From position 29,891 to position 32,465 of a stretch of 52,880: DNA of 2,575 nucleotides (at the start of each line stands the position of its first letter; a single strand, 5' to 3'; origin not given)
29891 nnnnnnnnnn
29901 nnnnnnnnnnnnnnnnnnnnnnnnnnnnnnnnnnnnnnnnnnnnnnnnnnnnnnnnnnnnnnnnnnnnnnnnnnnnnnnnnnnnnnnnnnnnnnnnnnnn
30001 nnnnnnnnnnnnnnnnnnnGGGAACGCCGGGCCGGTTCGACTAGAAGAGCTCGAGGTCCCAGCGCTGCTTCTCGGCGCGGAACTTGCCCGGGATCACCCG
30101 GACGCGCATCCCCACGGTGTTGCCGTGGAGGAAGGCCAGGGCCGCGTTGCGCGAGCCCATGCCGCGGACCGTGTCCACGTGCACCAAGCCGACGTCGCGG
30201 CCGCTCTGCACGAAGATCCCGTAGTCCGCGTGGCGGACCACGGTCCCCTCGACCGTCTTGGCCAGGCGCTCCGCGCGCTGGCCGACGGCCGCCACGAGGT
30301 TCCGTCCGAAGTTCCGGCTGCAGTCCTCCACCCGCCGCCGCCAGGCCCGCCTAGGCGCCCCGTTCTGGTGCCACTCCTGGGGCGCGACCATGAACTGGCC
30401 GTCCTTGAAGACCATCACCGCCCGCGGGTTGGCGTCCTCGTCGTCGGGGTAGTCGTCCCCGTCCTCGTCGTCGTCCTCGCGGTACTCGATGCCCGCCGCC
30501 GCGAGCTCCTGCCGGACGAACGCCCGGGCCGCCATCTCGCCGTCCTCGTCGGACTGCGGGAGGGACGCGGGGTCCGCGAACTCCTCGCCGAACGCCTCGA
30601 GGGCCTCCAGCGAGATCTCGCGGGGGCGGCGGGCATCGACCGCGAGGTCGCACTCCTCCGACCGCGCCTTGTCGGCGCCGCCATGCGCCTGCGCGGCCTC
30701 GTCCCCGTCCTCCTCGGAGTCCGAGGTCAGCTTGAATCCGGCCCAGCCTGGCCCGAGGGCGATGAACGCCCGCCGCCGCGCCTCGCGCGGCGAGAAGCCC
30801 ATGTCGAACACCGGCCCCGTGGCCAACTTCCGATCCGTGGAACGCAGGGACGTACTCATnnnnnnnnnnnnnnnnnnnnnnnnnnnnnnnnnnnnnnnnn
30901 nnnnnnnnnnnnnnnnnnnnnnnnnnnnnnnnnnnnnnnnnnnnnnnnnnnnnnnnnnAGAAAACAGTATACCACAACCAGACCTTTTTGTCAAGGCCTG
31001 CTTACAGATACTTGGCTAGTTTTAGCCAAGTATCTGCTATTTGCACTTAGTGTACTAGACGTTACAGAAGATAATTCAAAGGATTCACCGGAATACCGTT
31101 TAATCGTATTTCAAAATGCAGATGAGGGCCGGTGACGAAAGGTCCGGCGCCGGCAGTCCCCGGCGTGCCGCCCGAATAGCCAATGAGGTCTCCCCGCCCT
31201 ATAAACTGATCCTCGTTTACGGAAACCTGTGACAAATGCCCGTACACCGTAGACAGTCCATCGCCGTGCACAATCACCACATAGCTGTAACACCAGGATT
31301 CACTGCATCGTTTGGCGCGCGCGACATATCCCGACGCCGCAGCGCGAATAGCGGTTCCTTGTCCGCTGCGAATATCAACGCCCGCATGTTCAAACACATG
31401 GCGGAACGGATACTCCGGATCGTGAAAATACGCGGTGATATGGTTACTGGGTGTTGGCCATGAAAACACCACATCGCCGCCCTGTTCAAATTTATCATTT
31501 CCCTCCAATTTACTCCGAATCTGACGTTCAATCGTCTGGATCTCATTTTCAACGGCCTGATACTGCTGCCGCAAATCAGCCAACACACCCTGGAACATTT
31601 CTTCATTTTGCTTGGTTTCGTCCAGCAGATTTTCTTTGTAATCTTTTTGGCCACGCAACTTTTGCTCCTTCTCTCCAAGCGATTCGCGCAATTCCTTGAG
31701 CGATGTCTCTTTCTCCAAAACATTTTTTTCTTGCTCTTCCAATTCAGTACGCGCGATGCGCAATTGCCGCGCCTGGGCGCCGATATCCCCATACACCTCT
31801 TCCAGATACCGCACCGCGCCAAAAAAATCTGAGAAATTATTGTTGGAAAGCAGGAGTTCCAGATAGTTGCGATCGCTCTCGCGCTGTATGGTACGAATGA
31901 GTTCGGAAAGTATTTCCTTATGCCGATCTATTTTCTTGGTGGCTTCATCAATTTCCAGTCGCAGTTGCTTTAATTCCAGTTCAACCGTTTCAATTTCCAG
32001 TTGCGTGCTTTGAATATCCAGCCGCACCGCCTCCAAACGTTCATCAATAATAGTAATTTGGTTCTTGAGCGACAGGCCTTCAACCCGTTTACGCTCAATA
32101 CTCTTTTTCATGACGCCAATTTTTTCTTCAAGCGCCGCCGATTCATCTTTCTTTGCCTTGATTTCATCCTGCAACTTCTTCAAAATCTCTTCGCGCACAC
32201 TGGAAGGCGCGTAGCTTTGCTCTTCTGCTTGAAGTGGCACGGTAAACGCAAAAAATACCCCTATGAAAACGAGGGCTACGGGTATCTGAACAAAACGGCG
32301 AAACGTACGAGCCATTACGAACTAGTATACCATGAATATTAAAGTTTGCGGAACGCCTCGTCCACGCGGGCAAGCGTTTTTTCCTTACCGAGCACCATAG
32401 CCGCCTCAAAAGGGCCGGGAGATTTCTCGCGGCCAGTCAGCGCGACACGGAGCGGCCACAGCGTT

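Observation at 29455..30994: Compositionally foreign high-GC two-gene island driven by a host-type consensus promoter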

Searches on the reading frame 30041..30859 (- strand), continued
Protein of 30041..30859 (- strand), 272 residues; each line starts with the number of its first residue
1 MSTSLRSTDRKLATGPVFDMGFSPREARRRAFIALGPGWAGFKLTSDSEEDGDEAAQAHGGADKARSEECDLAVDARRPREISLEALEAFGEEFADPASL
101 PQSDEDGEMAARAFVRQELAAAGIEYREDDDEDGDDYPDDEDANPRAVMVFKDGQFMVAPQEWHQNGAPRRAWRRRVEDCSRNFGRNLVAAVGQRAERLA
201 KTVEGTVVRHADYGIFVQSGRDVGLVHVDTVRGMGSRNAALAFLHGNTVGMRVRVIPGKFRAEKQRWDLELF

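Call 53: search_solved_structures(query=A2, max_evalue=1, show_alignments=2)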
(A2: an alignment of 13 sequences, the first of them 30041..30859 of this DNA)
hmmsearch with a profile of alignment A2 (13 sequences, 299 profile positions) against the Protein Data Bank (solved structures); distinct sequences matched with E-value up to 1: 36.
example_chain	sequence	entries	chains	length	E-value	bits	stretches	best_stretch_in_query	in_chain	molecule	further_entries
6h4n_y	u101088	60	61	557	1.7e-10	44.2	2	201-236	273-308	30S ribosomal protein S1 | Small ribosomal subunit protein bS1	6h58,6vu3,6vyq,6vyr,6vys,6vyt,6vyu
6bu8_Z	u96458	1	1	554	2e-10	44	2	201-236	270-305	30S ribosomal protein S1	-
7qgh_t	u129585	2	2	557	2.3e-10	43.8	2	201-236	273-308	30S ribosomal protein S1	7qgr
6vz3_H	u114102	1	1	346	3.1e-09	40.1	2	201-236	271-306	30S ribosomal protein S1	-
9zcd_A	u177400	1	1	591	5.7e-09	39.2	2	202-237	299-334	30S ribosomal protein S1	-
7a05_A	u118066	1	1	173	3.2e-07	33.5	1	201-237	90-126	30S ribosomal protein S1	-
9qqq_V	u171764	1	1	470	8.8e-05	25.5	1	188-237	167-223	Small ribosomal subunit protein bS1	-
7ld5_A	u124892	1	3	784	0.00035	23.5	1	191-275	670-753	Polyribonucleotide nucleotidyltransferase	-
2khi_A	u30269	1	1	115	0.00083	22.3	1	200-236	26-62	30S ribosomal protein S1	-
4q7j_D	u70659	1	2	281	0.0014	21.5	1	188-237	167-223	30S ribosomal protein S1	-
8wx0_A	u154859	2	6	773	0.0031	20.4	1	191-275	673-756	Bifunctional guanosine pentaphosphate synthetase/polyribonucleotide nucleotidyltransferase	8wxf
8wwp_A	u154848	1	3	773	0.0031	20.4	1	191-275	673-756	Bifunctional guanosine pentaphosphate synthetase/polyribonucleotide nucleotidyltransferase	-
5x8p_8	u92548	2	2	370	0.0037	20.1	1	181-238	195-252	30S ribosomal protein S1, chloroplastic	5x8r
6qh2_A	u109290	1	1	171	0.012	18.4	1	201-240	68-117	Polyribonucleotide nucleotidyltransferase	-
2k4k_A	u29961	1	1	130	0.014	18.3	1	203-290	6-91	General stress protein 13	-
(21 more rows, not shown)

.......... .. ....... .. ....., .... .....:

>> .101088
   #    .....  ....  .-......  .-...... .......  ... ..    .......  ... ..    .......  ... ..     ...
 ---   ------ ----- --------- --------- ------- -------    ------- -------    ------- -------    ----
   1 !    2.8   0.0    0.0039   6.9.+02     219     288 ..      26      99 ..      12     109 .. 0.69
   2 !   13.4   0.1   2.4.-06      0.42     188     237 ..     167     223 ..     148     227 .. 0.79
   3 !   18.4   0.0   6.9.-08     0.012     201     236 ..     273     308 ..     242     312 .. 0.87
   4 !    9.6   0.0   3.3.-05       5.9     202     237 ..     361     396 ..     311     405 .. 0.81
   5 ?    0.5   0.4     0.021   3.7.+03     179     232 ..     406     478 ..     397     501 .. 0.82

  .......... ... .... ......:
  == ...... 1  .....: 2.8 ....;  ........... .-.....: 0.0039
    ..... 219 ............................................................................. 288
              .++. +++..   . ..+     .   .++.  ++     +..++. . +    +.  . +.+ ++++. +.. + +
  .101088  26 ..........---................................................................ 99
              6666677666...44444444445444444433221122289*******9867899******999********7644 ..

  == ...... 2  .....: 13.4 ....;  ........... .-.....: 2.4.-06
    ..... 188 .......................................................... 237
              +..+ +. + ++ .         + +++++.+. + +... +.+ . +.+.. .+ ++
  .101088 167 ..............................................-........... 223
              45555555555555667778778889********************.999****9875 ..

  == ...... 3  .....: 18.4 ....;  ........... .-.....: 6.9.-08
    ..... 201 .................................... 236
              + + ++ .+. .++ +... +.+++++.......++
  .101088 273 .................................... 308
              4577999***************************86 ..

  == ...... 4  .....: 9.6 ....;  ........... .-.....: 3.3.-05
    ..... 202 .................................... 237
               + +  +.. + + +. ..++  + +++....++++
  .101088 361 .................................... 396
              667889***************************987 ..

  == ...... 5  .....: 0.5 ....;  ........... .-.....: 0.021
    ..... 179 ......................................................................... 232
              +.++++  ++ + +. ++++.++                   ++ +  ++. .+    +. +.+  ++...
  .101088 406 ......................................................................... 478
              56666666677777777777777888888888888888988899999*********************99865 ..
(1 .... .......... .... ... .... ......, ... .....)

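Call 54: fold_search(model_id=the predicted structure, library=pdb)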
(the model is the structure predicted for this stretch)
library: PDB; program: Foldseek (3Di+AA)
matches with E <= 10: 471; with E <= 0.001: 0
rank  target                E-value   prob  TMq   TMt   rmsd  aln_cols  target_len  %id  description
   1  2k4k_MODEL_1_A        2.2e-02  1.00  0.16  0.31   3.2        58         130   29  Solution structure of GSP13 from Bacillus subtilis (released 2009-05-12)
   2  7a05_MODEL_1_A        3.0e-02  1.00  0.16  0.25   2.9        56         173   30  NMR structure of D3-D4 domains of Vibrio vulnificus ribosomal protein S1 (released 2021-06-23)
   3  9iot_8                3.4e-02  0.99  0.15  0.42   3.3        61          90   28  Cryo-EM structure of Escherichia coli hibernating ribosome with RNase I mutant (released 2025-07-30)
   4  4q7j_H                4.7e-02  0.97  0.15  0.22   7.2        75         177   16  Complex structure of viral RNA polymerase (released 2014-08-27)
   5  2khi_MODEL_1_A        5.0e-02  0.97  0.15  0.39   3.8        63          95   28  NMR structure of the domain 4 of the E. coli ribosomal protein S1 (released 2009-10-20)
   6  1go3_M                6.4e-02  0.96  0.14  0.21   4.4        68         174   24  Structure of an archeal homolog of the eukaryotic RNA polymerase II RPB4/RPB7 complex (released 2001-12-07)
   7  5xgu_B                6.8e-02  0.97  0.14  0.06   6.7        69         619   19  Escherichia coli. RNase R (released 2017-10-18)
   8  2k52_MODEL_1_A        7.3e-02  0.99  0.16  0.53   2.8        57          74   26  Structure of uncharacterized protein MJ1198 from Methanocaldococcus jannaschii. Northeast Structural Genomics  (released 2008-07-15)
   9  4ayb_E                7.8e-02  0.84  0.13  0.19   7.6        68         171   31  RNAP at 3.2Ang (released 2012-08-08)
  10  9bct_E                8.3e-02  0.93  0.14  0.20   7.1        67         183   28  Cryo-EM structure of Thermococcus kodakarensis FttA-dependent transcription pre-termination complex containing 44 nt R (released 2024-07-31)
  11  4nnh_A                8.8e-02  0.99  0.17  0.27   2.1        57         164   23  Structural basis for targeting the ribosomal protein S1 of Mycobacterium tuberculosis by pyrazinamide (released 2014-12-24)
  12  8cro_E                8.8e-02  0.94  0.14  0.20   6.0        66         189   24  Cryo-EM structure of Pyrococcus furiosus transcription elongation complex (released 2024-04-17)
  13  4q7j_D                8.8e-02  0.90  0.13  0.20   7.9        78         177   15  Complex structure of viral RNA polymerase (released 2014-08-27)
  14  1go3_E                9.4e-02  0.97  0.11  0.16   1.2        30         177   40  Structure of an archeal homolog of the eukaryotic RNA polymerase II RPB4/RPB7 complex (released 2001-12-07)
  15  9guq_B                9.4e-02  0.90  0.16  0.24   5.0        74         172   18  30S PIC (Pre-Initiation complex) (released 2024-11-20)
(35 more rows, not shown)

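Call 67: find_related_loci(query=A2, collection=genome_contigs, flank=6000)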
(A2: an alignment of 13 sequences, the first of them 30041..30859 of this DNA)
Query A2 (272 aa) in genome_contigs; peptide patterns used: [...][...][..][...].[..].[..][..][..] (x = any residue, [..] = any of these).
429 stretches matched a pattern, but none encodes a relative of the query by tblastn (E <= 1e-3).

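Call 74: search_protein_families(library=ncbifam, proteins=[window:30041-30859:-], max_evalue=1)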
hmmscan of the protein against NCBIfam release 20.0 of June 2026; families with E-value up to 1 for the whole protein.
window:30041-30859:- (272 aa): 9 families
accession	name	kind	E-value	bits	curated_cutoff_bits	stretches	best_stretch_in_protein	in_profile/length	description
NF004956.0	PRK06299.1-6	equivalog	0.0015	17.2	711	1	200-267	201-264/554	30S ribosomal protein S1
NF005208.0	PRK06676.1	equivalog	0.02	13.9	368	1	201-231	195-225/391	30S ribosomal protein S1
NF004473.0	PRK05807.1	equivalog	0.022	15.1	178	1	201-231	7-37/136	S1 domain-containing RNA-binding protein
NF000907.0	PRK00087.1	equivalog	0.024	12.8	624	1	201-233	565-598/671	bifunctional 4-hydroxy-3-methylbut-2-enyl diphosphate reductase/30S ribosomal protein S1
NF004952.0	PRK06299.1-2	equivalog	0.049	11.9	524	1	201-229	220-248/580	30S ribosomal protein S1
NF010379.0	PRK13806.1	equivalog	0.073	11.7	648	1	200-230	293-324/491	30S ribosomal protein S1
NF006333.0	PRK08563.1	equivalog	0.077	12.6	143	1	202-231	84-113/188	DNA-directed RNA polymerase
NF040579.1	S1_dom_CvfD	subfamily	0.18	12.1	117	1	201-233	5-38/113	CvfD/Ygs/GSP13 family RNA-binding post-transcriptional regulator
TIGR00717.1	rpsA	equivalog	0.2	10.1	577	1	201-231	189-219/516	30S ribosomal protein S1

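Call 75: search_protein_families(library=padloc, proteins=[window:30041-30859:-], max_evalue=1)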
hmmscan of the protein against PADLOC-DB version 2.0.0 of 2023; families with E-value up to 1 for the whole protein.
window:30041-30859:- (272 aa): 0 families

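Call 77: search_dna_similar(query=window:30041-30859:-, collection=phages, mode=protein, max_evalue=0.01, max_rows=10)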
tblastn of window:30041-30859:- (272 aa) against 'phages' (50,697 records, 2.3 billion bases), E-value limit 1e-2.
No match.

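Call 78: search_dna_similar(query=window:30041-30859:-, collection=plasmids, mode=protein, max_evalue=0.01, max_rows=10)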
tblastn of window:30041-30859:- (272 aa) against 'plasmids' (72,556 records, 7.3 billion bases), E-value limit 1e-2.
No match.

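Call 79: find_encoding_contigs(protein=P0016, flank=3000, max_places=2)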
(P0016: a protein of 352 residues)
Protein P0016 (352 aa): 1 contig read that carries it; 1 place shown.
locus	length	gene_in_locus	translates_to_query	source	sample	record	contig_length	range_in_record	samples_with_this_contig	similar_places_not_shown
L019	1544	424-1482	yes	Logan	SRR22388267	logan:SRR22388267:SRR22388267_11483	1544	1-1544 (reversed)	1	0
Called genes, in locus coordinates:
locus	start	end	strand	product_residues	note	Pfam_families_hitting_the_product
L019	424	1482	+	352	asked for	-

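Call 80: find_encoding_contigs(protein=P0012, flank=3000, max_places=2)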
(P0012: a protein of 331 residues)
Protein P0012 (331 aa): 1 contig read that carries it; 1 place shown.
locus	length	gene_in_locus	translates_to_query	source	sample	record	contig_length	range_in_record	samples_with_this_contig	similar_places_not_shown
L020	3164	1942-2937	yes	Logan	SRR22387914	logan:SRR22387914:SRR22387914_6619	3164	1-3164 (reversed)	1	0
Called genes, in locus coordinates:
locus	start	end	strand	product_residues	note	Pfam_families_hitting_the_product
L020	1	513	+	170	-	?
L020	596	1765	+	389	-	PF15905:HMMR_N (faint), PF24568:CC_PcsB (weak), PF01551:Peptidase_M23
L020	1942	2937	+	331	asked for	-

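Call 81: find_encoding_contigs(protein=P0011, flank=3000, max_places=2)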
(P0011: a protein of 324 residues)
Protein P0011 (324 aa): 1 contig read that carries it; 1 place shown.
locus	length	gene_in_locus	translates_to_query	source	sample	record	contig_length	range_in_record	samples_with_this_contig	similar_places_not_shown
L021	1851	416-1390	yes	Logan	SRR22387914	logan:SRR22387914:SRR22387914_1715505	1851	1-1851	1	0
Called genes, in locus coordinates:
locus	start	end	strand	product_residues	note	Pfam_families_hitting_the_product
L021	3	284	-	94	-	?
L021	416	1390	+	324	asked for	PF00575:S1 (faint)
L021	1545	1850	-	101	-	?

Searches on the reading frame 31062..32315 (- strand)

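Call 4: search_protein_families(library=pfam, proteins=[window:31062-32315:-], max_evalue=1)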
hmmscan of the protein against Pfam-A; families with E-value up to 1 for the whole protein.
window:31062-32315:- (417 aa): 11 families
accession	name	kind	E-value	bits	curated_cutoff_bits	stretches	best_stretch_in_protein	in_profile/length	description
PF01551.29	Peptidase_M23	-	7.8e-26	90.6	28.7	1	310-412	3-96/96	Peptidase family M23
PF24568.1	CC_PcsB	-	2.4e-06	27.8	27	1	122-173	1-53/75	Peptidoglycan hydrolase PcsB, coiled-coil domain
PF15905.10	HMMR_N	-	4.9e-05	23.4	30.1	2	43-149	185-294/330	Hyaluronan mediated motility receptor N-terminal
PF06818.20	Fez1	-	0.0067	17.4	34.4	1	176-268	10-105/199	Fez1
PF10392.15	COG5_N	-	0.03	15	31.2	1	193-271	22-100/132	Conserved oligomeric Golgi complex subunit 5, N-terminal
PF00038.26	Filament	-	0.11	12.5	40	0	42-270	53-283/313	Intermediate filament protein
PF24949.1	DUF7760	-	0.21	11.1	27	1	171-267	106-203/253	Domain of unknown function (DUF7760)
PF07889.17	DUF1664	-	0.24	11.9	34.6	1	203-267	54-118/124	Protein of unknown function (DUF1664)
PF13600.11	DUF4140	-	0.26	12.2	27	1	33-74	56-96/98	N-terminal domain of unknown function (DUF4140)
PF02090.21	SPAM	-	0.27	11.6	35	1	42-131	18-107/142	Salmonella surface presentation of antigen gene type M protein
PF06785.16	UPF0242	-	0.5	10.8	33.5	1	30-139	70-176/194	Uncharacterised protein family (UPF0242) N-terminus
